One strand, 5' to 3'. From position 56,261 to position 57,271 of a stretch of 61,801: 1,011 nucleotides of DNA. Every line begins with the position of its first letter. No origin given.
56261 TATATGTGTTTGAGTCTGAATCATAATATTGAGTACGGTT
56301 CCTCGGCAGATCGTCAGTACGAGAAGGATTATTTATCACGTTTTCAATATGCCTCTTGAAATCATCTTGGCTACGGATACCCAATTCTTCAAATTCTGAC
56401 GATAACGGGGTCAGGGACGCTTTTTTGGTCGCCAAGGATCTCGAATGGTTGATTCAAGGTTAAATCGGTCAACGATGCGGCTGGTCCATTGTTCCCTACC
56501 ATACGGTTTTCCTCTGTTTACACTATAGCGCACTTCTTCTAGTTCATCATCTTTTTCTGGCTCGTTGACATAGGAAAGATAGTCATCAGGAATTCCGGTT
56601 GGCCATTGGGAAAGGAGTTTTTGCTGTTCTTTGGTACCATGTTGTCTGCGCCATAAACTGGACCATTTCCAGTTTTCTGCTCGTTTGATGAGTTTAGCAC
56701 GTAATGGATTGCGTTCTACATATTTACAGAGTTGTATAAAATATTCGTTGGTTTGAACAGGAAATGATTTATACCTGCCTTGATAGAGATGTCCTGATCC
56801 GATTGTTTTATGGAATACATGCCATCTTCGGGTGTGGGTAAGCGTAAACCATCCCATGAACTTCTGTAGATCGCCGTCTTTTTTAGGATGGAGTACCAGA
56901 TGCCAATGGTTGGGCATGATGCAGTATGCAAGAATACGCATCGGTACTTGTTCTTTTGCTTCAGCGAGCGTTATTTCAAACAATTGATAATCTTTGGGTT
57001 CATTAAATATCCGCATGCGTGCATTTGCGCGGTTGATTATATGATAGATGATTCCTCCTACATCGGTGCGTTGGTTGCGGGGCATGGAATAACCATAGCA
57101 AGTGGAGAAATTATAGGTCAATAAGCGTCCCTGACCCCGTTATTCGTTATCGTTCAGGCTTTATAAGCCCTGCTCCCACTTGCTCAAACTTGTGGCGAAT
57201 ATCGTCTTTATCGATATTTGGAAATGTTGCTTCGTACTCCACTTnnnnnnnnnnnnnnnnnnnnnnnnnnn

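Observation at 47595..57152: Four mobile loci within 10 kb, each bracketed by inverted arrays of one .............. motif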

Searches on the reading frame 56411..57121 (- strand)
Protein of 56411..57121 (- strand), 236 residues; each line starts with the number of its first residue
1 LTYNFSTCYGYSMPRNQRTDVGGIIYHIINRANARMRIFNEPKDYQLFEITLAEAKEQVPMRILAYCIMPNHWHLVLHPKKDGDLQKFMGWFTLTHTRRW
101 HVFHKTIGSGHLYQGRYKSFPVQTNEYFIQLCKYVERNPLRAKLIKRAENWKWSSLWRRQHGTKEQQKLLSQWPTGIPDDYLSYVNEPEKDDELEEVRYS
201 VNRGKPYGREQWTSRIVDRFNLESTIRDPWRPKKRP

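Call 5: search_protein_families(library=pfam, proteins=[window:56411-57121:-], max_evalue=0.01)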
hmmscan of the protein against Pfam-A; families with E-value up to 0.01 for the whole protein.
window:56411-57121:- (236 aa): 1 family
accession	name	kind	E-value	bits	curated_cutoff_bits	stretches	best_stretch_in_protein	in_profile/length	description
PF01797.21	Y1_Tnp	-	1.6e-17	64.1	23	1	23-138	4-121/121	Transposase IS200 like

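Call 6: search_protein_families(library=ncbifam, proteins=[window:56411-57121:-], max_evalue=0.01)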
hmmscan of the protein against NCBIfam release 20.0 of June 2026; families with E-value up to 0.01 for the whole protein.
window:56411-57121:- (236 aa): 2 families
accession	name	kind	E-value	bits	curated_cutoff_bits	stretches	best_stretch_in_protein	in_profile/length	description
NF047646.1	REP_Tyr_transpos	equivalog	2.6e-20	72.8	80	1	16-154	2-146/146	REP-associated tyrosine transposase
NF033573.1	transpos_IS200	equivalog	0.0034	17.6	55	1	17-98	4-84/126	IS200/IS605 family transposase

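Call 10: find_homologous_proteins(query=window:56411-57121:-)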
Query window:56411-57121:- (236 aa): 6781 proteins with E <= 0.001 among 6827 candidates; the best 120 are listed.
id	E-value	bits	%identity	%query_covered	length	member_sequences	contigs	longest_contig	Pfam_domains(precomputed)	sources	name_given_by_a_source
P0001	6.2e-141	486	90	95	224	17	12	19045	PF01797.22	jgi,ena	-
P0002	7.8e-135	466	87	94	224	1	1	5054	PF01797.22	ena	-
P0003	3.2e-132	458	85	95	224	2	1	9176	PF01797.22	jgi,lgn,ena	-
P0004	3.0e-129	448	80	94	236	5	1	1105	PF01797.22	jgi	-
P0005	2.8e-121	422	78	95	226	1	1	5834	PF01797.22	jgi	jgi:putative transposase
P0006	9.3e-110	384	70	94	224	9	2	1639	PF01797.22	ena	-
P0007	7.3e-107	375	68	94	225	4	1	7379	PF01797.22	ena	-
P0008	2.1e-106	373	68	94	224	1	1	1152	PF01797.22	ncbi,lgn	-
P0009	1.9e-105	370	67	94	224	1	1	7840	PF01797.22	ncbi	-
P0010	5.2e-105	369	67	94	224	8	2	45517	PF01797.22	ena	-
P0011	6.5e-105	368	68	94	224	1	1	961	PF01797.22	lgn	-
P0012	1.6e-104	367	68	94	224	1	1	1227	PF01797.22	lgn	-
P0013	3.4e-104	366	68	94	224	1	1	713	PF01797.22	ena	-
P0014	4.6e-104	365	66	94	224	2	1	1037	PF01797.22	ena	-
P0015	1.4e-103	364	65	94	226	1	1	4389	PF01797.22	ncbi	-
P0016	2.7e-103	363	67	94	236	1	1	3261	PF01797.22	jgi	jgi:putative transposase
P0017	2.9e-103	363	66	94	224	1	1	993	PF01797.22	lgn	-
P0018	3.0e-103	363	66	94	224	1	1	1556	PF01797.22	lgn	-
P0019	4.8e-103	362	67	94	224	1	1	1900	PF01797.22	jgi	jgi:putative transposase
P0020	5.4e-103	362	67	94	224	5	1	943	PF01797.22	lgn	-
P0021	7.8e-103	361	67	94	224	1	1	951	PF01797.22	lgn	-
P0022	1.5e-102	361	70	92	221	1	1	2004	PF01797.22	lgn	-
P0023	2.1e-102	360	64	94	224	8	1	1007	PF01797.22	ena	-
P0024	2.9e-102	360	67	94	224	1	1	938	PF01797.22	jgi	jgi:putative transposase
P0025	3.5e-102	359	67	94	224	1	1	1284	PF01797.22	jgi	jgi:putative transposase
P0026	4.1e-102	359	66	94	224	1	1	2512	PF01797.22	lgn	-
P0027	6.8e-102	358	66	94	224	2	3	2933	PF01797.22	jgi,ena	-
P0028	6.8e-102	358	68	94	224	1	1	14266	PF01797.22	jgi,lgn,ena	-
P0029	6.9e-102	358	67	94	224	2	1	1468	PF01797.22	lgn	-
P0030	1.6e-101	357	67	94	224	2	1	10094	PF01797.22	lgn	-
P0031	2.0e-101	357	67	94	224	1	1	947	PF01797.22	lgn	-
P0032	2.2e-101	357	66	94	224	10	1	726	PF01797.22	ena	-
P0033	3.6e-101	356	65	94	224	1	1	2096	PF01797.22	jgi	jgi:putative transposase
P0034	4.7e-101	356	65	94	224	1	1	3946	PF01797.22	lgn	-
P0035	5.6e-101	355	65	94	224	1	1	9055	PF01797.22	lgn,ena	-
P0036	6.3e-101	355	66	94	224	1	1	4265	PF01797.22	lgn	-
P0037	1.2e-100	354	67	94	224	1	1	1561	PF01797.22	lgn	-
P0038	1.3e-100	354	66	94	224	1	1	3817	PF01797.22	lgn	-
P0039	1.9e-100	354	65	94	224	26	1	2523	PF01797.22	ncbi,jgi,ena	ncbi:MAG: transposase [Candidatus Paceibacterota bacterium]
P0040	2.8e-100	353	66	94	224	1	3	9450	PF01797.22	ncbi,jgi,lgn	-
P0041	2.9e-100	353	65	94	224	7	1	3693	PF01797.22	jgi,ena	-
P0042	3.3e-100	353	64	94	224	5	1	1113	PF01797.22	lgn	-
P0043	4.0e-100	353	66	94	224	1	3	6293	PF01797.22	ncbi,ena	-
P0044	5.2e-100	352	65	94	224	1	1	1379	PF01797.22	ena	-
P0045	5.4e-100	352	65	94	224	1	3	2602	PF01797.22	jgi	-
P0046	5.5e-100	352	65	94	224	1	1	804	PF01797.22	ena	-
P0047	8.6e-100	351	64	94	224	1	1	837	PF01797.22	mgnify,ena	mgnify:CR=1 FL=1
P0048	9.0e-100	351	65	92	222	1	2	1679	PF01797.22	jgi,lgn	jgi:putative transposase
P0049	9.6e-100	351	64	94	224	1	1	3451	PF01797.22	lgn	-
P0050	9.6e-100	351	65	94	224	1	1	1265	PF01797.22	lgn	-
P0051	1.0e-99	351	65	94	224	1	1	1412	PF01797.22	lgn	-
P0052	1.6e-99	351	66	94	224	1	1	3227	PF01797.22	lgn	-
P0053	2.5e-99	350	65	94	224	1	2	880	PF01797.22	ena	-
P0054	2.6e-99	350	66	94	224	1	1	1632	PF01797.22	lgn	-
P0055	2.9e-99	350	64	94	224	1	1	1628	PF01797.22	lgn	-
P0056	4.8e-99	349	63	94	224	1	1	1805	PF01797.22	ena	-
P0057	4.9e-99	349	64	94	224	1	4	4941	PF01797.22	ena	-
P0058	5.0e-99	349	64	94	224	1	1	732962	PF01797.22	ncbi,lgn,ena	-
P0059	7.2e-99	348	65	94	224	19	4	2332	PF01797.22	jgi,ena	-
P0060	7.6e-99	348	64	94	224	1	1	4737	PF01797.22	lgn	-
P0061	7.9e-99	348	63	94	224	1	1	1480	PF01797.22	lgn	-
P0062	9.4e-99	348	64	94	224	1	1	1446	PF01797.22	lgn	-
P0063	1.2e-98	348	65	94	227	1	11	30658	PF01797.22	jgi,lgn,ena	-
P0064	1.4e-98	347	64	94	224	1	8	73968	PF01797.22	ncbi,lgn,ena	-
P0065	1.4e-98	347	64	94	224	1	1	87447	PF01797.22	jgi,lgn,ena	-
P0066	1.5e-98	347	65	94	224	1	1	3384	PF01797.22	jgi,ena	-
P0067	1.6e-98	347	65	94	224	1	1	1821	PF01797.22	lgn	-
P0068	1.6e-98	347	64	94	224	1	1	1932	PF01797.22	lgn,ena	-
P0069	1.8e-98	347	62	94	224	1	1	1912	PF01797.22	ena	-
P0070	2.0e-98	347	64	94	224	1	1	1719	PF01797.22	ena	-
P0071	2.4e-98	347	65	94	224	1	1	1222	PF01797.22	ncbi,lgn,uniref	ncbi:hypothetical protein MNBD_BACTEROID04-1841 [hydrothermal vent metagenome]|uniref:Transposase IS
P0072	2.4e-98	347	65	94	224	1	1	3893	PF01797.22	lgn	-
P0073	2.6e-98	347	64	94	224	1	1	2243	PF01797.22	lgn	-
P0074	5.0e-98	346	62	94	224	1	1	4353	PF01797.22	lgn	-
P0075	6.5e-98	345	63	94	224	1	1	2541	PF01797.22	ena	-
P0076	8.1e-98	345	63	94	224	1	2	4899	PF01797.22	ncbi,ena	-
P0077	8.6e-98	345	64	94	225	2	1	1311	PF01797.22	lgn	-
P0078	8.7e-98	345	65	94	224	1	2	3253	PF01797.22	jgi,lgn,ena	-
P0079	9.7e-98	345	64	94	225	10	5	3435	PF01797.22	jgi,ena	-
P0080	1.3e-97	344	64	94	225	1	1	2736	PF01797.22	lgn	-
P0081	1.5e-97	344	62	94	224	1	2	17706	PF01797.22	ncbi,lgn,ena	-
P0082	1.8e-97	344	64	94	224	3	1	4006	PF01797.22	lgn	-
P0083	1.8e-97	344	63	94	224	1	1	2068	PF01797.22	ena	-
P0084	1.9e-97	344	63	94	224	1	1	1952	PF01797.22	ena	-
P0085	4.1e-97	343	64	94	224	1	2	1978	PF01797.22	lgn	-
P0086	4.9e-97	342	64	95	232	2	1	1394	PF01797.22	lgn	-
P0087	5.1e-97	342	63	94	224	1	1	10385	PF01797.22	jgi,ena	-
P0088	6.4e-97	342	63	92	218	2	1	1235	PF01797.22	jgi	-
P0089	7.2e-97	342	61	94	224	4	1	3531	PF01797.22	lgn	-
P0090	7.3e-97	342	63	94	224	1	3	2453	PF01797.22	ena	-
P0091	9.4e-97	341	63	94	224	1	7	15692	PF01797.22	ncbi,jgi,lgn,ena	ncbi:MAG: transposase [Candidatus Paceibacterota bacterium]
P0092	1.1e-96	341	63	94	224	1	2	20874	PF01797.22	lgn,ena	-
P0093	1.4e-96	341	63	94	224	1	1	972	PF01797.22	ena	-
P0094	1.4e-96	341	63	94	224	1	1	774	PF01797.22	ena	-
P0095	1.9e-96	340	63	94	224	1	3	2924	PF01797.22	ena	-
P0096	2.1e-96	340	62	94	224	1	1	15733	PF01797.22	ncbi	-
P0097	2.2e-96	340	63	94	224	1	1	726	PF01797.22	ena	-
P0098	2.5e-96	340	63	94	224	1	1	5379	PF01797.22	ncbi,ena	-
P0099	2.5e-96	340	64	94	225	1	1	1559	PF01797.22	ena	-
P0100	2.8e-96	340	60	94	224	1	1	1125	PF01797.22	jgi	jgi:putative transposase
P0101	3.3e-96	340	64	94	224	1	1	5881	PF01797.22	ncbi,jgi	-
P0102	3.6e-96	340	63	94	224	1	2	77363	PF01797.22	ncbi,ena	ncbi:MAG: transposase [Patescibacteria group bacterium]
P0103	3.8e-96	340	62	94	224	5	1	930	PF01797.22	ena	-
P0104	4.4e-96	339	63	94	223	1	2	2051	PF01797.22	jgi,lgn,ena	-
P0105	4.8e-96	339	64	91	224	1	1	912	PF01797.22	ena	-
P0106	5.2e-96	339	64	94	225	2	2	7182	PF01797.22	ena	-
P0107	5.5e-96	339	63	94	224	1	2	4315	PF01797.22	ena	-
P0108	8.3e-96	338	63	94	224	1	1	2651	PF01797.22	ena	-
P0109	8.3e-96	338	64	94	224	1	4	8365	PF01797.22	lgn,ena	-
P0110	1.0e-95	338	62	94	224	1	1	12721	PF01797.22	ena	-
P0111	1.2e-95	338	63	94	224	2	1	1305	PF01797.22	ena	-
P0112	1.3e-95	338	63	94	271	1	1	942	PF01797.22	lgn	-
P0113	1.3e-95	338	62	94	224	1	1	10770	PF01797.22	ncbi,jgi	-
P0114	3.4e-95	336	63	94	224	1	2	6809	PF01797.22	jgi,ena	-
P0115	3.7e-95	336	63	94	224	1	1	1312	PF01797.22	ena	-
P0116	3.7e-95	336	63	91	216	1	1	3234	PF01797.22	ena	-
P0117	3.9e-95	336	62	94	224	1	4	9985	PF01797.22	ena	-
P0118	4.6e-95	336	62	94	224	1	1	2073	PF01797.22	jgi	jgi:putative transposase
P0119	6.9e-95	335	63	94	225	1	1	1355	PF01797.22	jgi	jgi:putative transposase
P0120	7.7e-95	335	63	94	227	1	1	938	PF01797.22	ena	-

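Call 12: find_encoding_contigs(protein=P0001, flank=6000, max_places=8)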
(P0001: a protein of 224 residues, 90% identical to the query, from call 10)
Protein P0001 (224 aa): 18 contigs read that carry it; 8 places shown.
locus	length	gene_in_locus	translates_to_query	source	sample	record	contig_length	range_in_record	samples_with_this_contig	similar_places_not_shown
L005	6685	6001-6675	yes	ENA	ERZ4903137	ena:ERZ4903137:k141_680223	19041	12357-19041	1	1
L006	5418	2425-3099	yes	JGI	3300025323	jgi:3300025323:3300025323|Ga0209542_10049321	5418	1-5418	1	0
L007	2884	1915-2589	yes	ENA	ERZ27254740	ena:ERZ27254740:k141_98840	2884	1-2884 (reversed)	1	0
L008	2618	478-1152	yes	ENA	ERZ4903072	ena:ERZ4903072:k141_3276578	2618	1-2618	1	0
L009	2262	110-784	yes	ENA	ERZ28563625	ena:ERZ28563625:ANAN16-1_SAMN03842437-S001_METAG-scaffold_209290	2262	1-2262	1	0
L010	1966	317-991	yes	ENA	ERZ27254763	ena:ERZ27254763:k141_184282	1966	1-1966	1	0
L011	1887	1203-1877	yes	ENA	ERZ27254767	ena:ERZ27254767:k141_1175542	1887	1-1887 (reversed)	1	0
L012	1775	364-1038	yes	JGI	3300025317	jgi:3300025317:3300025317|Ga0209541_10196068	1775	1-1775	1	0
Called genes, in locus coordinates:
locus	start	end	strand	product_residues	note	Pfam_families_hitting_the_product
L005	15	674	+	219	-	PF00849:PseudoU_synth_2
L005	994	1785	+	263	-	PF01978:TrmB, PF24033:DUF7342 (weak)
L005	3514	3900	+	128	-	-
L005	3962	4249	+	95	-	-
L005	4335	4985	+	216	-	-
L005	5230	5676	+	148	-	PF01245:Ribosomal_L19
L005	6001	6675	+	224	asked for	PF01797:Y1_Tnp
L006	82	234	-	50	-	-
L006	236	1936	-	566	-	PF01555:N6_N4_Mtase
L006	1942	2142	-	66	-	PF13560:HTH_31, PF12844:HTH_19, PF01381:HTH_3, PF13443:HTH_26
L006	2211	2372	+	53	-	-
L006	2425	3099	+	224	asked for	PF01797:Y1_Tnp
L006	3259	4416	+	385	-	PF00390:malic, PF14272:Gly_rich_SFCGS (faint), PF00390:malic (weak), PF03949:Malic_M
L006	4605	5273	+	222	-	-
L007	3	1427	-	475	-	?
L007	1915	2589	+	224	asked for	PF01797:Y1_Tnp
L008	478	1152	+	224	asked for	PF01797:Y1_Tnp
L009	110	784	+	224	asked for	PF01797:Y1_Tnp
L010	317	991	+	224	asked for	PF01797:Y1_Tnp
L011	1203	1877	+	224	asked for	PF01797:Y1_Tnp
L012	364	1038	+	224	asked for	PF01797:Y1_Tnp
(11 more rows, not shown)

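Call 21: find_related_loci(query=A1, collection=metagenome_contigs, flank=4000)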
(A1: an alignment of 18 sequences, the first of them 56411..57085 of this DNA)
Query A1 (224 aa) in metagenome_contigs; peptide patterns used: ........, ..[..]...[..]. (x = any residue, [..] = any of these).
600 stretches matched a pattern (row limit reached: there are more); 547 encode a relative of the query (tblastn E <= 1e-3); the best 80 are kept; 80 distinct loci.
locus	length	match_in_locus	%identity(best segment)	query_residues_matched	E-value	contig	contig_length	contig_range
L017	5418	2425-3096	90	1-224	3e-143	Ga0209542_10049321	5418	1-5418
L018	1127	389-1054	68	1-222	2e-119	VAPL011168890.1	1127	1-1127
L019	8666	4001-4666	67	1-222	1e-105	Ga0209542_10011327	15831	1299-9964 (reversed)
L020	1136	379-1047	67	1-223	5e-115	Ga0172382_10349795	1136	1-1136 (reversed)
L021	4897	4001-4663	63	1-221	2e-100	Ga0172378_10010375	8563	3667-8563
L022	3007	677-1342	63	1-222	2e-101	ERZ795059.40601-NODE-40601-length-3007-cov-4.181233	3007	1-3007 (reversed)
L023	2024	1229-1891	63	1-222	2e-104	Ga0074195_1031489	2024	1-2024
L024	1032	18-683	63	1-222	8e-108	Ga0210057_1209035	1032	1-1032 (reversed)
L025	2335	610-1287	63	1-223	2e-100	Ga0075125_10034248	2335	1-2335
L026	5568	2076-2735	60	1-221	3e-93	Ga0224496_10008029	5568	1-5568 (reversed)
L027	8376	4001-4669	58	1-223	3e-93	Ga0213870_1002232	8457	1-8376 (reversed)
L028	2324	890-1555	60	1-222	4e-96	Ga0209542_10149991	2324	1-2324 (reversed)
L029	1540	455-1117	59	1-221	2e-98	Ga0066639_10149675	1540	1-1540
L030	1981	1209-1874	59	1-222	7e-96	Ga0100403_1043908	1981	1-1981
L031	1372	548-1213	58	1-222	2e-97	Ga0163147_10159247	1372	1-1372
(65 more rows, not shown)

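Call 47: search_solved_structures(query=A1, max_evalue=0.01, show_alignments=2)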
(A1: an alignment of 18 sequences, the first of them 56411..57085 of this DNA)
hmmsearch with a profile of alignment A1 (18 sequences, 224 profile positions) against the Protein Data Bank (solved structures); distinct sequences matched with E-value up to 0.01: 5.
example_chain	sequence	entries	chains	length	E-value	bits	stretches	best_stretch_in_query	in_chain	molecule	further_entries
4er8_A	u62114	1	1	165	1.4e-05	28.1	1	10-146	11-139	TnpArep for protein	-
2xm3_A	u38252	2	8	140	6e-05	26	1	9-125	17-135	TRANSPOSASE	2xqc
2xma_A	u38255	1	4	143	6.4e-05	25.9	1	9-125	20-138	TRANSPOSASE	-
2xo6_A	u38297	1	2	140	0.00026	23.9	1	9-124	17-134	TRANSPOSASE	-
2fyx_A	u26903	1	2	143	0.0079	19.1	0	9-125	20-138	transposase, putative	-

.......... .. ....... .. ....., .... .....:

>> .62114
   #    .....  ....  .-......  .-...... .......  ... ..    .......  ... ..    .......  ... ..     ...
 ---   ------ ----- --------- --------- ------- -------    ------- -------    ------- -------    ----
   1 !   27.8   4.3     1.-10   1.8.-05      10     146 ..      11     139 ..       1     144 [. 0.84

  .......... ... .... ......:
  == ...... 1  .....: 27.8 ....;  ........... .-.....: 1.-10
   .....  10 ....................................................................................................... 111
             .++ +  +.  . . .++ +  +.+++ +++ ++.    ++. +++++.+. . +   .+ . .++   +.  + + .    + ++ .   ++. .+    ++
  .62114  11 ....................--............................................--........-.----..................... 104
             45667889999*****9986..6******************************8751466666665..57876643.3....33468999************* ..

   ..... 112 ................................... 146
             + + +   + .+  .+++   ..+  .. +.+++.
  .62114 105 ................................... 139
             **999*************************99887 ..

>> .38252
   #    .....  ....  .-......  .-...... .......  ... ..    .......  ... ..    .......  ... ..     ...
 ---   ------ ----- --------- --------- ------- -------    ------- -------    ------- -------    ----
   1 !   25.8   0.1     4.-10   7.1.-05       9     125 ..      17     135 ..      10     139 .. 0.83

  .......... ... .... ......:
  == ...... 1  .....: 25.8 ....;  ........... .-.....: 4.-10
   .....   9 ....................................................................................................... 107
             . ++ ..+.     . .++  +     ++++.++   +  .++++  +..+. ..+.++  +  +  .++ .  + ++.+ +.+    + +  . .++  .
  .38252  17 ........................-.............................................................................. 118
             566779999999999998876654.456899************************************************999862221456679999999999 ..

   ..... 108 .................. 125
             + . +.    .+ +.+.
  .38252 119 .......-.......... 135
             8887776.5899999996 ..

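Call 59: search_dna_similar(query=window:56411-57085:-, collection=plasmids, mode=protein, max_rows=25, max_evalue=1e-8)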
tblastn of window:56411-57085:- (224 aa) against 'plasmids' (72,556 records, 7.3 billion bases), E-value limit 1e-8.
Records with a match: 12; places in all: 15; records where one place covers at least 80% of the query: 5.
Best place of each record, by identity: <60% 12.
By first word of the organism name: Skermanella 3; Rhodospirillum 2; Pseudomonas 1; Burkholderia 1; Iodobacter 1; Legionella 1; Sporomusa 1; Pseudoalteromonas 1; Acetoanaerobium 1.
By predicted mobility (MOB-suite, as given by PLSDB): non-mobilizable 8; mobilizable 3; conjugative 1.
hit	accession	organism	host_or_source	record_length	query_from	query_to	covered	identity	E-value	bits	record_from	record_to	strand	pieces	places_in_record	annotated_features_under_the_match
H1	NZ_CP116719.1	Pseudomonas aeruginosa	Homo sapiens,urine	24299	1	224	100%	30.0%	3e-23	104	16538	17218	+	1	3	transposase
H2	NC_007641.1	Rhodospirillum rubrum ATCC 11170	-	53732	1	222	99%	27.6%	2e-15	82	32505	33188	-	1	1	transposase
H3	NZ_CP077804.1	Rhodospirillum rubrum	cell culture,culture collection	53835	1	222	99%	27.6%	2e-15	82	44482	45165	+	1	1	transposase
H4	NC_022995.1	Burkholderia sp. M701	-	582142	1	221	99%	25.5%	4e-10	66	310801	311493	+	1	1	transposase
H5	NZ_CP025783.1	Iodobacter fluviatilis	whole organism,Glacial lake sediment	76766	1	220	98%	25.2%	4e-14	78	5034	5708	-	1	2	transposase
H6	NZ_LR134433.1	Legionella adelaidensis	environmental,Cooling tower water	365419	1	143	64%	36.4%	6e-24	106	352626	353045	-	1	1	transposase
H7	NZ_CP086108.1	Skermanella mucosa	single cell,crude oil contaminated ...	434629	1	163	73%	31.5%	1e-15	82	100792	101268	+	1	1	transposase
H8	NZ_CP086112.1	Skermanella rosea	single cell,hydrocarbon-contaminated ...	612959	1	163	73%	31.5%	3e-15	81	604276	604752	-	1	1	transposase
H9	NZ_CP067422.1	Skermanella sp. TT6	Homo sapiens,single cell,skin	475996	1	163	73%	31.5%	2e-14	79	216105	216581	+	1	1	transposase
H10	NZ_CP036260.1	Sporomusa termitida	whole organism,intestinal contents of ...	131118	1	173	77%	27.9%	4e-12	72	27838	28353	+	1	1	transposase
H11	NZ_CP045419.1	Pseudoalteromonas sp. THAF3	pure culture,Surface of a polyethylene ...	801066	1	163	73%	26.8%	5e-13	75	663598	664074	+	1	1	none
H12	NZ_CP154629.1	Acetoanaerobium noterae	cell culture,Sludge of a digestion ...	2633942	1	143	64%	30.0%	2e-14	79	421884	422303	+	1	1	none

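Call 60: get_annotated_region(hit=H1, flank=400)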
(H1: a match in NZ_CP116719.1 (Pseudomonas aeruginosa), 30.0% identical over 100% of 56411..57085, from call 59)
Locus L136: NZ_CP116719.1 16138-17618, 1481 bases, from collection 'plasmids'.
description: Pseudomonas aeruginosa strain 2858 plasmid unnamed1
organism: Pseudomonas aeruginosa (NCBI taxid 287)
taxonomy: Bacteria; Pseudomonadota; Gammaproteobacteria; Pseudomonadales; Pseudomonadaceae; Pseudomonas; Pseudomonas aeruginosa
host: -; source: Homo sapiens,urine; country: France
typing (MOB-suite, as given by PLSDB): non-mobilizable
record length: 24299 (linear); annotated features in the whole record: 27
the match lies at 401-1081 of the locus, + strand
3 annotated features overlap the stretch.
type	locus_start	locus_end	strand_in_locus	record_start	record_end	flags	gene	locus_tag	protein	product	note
CDS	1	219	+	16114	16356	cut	-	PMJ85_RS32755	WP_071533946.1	CPCC family cysteine-rich protein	-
CDS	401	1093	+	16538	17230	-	-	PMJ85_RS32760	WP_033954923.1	transposase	-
CDS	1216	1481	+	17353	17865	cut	-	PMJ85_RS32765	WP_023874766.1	hypothetical protein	-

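Call 61: get_annotated_region(hit=H2, flank=400)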
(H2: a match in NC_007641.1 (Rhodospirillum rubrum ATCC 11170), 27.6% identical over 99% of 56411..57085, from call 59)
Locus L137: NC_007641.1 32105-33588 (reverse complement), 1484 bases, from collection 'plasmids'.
description: Rhodospirillum rubrum ATCC 11170 plasmid unnamed, complete sequence
organism: Rhodospirillum rubrum ATCC 11170 (NCBI taxid 269796)
taxonomy: Bacteria; Pseudomonadota; Alphaproteobacteria; Rhodospirillales; Rhodospirillaceae; Rhodospirillum; Rhodospirillum rubrum; Rhodospirillum rubrum ATCC 11170
host: -; source: -; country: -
typing (MOB-suite, as given by PLSDB): non-mobilizable; replicon rep_cluster_1063
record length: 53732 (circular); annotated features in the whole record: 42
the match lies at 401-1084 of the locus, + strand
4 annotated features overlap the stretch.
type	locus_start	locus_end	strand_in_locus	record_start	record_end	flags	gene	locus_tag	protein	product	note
CDS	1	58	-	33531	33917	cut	-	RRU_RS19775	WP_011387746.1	type II toxin-antitoxin system death-on-curing family toxin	-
CDS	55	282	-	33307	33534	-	-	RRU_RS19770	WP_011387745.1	transcriptional regulator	-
CDS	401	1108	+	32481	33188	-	-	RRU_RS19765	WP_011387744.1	transposase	GO:0006313 - DNA transposition [Evidence IEA]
CDS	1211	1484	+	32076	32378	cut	-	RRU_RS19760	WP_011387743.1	hypothetical protein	-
